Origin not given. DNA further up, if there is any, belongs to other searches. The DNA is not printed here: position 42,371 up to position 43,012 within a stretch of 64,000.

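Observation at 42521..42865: Conserved ~115-aa C-terminal module with a C-x6-C motif shared by three giant proteins plus one remnant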

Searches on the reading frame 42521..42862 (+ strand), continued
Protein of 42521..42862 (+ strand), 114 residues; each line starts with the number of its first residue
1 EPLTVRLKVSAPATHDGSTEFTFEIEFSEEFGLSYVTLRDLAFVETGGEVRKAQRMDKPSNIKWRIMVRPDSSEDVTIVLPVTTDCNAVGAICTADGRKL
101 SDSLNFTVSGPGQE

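Call 42: search_protein_families(library=pfam, proteins=[P0148, P0123], max_evalue=0.001)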
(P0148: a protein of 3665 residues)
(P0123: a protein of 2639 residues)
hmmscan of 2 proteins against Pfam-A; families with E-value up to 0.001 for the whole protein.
P0148 (3665 aa): 11 families
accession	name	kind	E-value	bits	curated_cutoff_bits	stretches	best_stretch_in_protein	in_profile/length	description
PF03160.20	Calx-beta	-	7.9e-47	158.6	27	3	2732-2832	14-119/119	Calx-beta domain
PF13753.12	SWM_repeat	-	4.8e-40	136.1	27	4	1045-1117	10-85/86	Putative flagellar system-associated repeat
PF00530.23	SRCR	-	1.3e-35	122.2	26.1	2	725-819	5-100/100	Scavenger receptor cysteine-rich domain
PF12799.13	LRR_4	-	1.4e-23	82.9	27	4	3520-3559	3-43/44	Leucine Rich repeats (2 copies)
PF13855.12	LRR_8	-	2.2e-13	50.2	27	1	3542-3594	3-59/61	Leucine rich repeat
PF15494.11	SRCR_2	-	2.1e-06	28.7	27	0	741-767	18-44/99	Scavenger receptor cysteine-rich domain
PF14580.12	LRR_9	-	3.5e-06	27.1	30.5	1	3522-3595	46-124/175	Leucine-rich repeat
PF04234.18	CopC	-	5.3e-05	24.6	23.3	0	584-648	14-75/92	CopC domain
PF23211.1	LRR_LRWD1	-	0.00013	22.1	28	0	3558-3622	38-102/190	Leucine-rich repeat and WD repeat-containing protein 1, LRR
PF23598.1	LRR_14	-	0.00045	19.5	40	1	3490-3613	16-146/353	Leucine-rich repeat region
PF13516.12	LRR_6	-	0.00048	20.4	23.4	0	3606-3620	3-17/24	Leucine Rich repeat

P0123 (2639 aa): 5 families
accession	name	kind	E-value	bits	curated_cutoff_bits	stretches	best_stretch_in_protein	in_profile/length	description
PF03160.20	Calx-beta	-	6.8e-68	226.6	27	4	1935-2040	8-119/119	Calx-beta domain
PF13753.12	SWM_repeat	-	3e-29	101.5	27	3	715-773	27-85/86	Putative flagellar system-associated repeat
PF00041.27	fn3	-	0.00013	22.5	25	0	109-192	2-78/84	Fibronectin type III domain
PF24230.1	Phage_zn_bind_6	-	0.00013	22.5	27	0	1318-1340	13-35/71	Phage zinc binding domain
PF19078.6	Big_12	-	0.00023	21.8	27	0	1496-1577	15-93/102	Bacterial Ig-like domain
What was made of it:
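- Closest known: Pfam PF19078 Big_12. Same: It is likewise found in repeat arrays of large extracellular proteins (call 42).
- Closest known: Stalk-plus-terminal-domain architecture of giant bacterial adhesins. Same: Family members combine the module with Calx-beta, SWM_repeat, SRCR and LRR domains (call 42).
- Other family members combine the module with Calx-beta, SWM_repeat, SRCR and LRR domains (call 42).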

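Call 59: list_cluster_members(proteins=[P0006, P0009, P0039, P0005, P0102])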
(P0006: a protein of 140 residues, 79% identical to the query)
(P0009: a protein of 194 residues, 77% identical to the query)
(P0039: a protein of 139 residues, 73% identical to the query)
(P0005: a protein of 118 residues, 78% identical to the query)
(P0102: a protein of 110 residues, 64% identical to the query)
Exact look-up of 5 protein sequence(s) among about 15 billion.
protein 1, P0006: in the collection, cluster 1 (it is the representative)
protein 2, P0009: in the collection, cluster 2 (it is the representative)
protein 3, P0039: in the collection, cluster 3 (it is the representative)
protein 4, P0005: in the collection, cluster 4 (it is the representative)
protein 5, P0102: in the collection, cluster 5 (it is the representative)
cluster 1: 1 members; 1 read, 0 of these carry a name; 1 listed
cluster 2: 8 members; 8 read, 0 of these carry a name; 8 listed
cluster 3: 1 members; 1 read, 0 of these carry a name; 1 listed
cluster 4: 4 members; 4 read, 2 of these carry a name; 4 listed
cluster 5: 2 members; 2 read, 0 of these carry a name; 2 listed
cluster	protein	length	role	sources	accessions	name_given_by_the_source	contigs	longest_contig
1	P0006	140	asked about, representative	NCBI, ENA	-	-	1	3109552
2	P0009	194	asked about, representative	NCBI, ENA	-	-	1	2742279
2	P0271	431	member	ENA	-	-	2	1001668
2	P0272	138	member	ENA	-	-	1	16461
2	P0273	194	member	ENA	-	-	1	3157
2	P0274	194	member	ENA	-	-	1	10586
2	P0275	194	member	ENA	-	-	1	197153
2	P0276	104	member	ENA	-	-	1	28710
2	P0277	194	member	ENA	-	-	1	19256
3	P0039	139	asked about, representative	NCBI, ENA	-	-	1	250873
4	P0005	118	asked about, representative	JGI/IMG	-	hypothetical protein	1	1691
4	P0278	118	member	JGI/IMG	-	hypothetical protein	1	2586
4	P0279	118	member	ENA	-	-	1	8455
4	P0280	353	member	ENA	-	-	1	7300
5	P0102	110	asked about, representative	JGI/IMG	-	-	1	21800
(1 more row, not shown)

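Call 60: find_encoding_contigs(protein=P0005, flank=2000, max_places=4)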
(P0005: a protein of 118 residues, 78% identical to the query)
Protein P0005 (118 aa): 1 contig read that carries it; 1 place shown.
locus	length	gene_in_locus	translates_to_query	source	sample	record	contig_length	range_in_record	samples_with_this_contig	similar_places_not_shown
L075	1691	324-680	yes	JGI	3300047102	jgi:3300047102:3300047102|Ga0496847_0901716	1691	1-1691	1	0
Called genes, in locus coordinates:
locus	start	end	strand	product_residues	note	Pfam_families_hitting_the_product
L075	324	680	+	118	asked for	-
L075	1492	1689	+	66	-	?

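Call 61: find_encoding_contigs(protein=P0102, flank=6000, max_places=4)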
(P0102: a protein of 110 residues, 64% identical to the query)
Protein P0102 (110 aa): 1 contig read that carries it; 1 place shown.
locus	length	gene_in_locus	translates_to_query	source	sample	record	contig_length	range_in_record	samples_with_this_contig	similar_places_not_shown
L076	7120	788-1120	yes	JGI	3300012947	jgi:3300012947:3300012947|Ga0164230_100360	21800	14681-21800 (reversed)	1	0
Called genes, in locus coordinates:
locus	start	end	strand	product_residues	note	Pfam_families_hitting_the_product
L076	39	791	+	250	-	PF03372:Exo_endo_phos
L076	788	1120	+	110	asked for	-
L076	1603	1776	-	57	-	-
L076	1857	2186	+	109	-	-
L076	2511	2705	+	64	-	-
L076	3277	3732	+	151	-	PF09424:YqeY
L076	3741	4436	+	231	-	PF13507:GATase_5, PF01965:DJ-1_PfpI, PF07685:GATase_3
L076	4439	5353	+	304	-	PF00892:EamA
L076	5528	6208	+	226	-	PF01936:NYN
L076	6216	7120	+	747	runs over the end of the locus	PF18072:FGAR-AT_linker, PF00586:AIRS, PF02769:AIRS_C, PF00586:AIRS, PF02769:AIRS_C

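Call 74: find_related_loci(query=A1, collection=viral_contigs, flank=4000)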
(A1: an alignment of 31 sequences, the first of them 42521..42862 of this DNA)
Query A1 (114 aa) in viral_contigs; peptide patterns used: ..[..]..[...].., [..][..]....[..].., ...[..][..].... (x = any residue, [..] = any of these).
45 stretches matched a pattern, but none encodes a relative of the query by tblastn (E <= 1e-3).
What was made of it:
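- Tried and rejected: No relative found (call 74).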
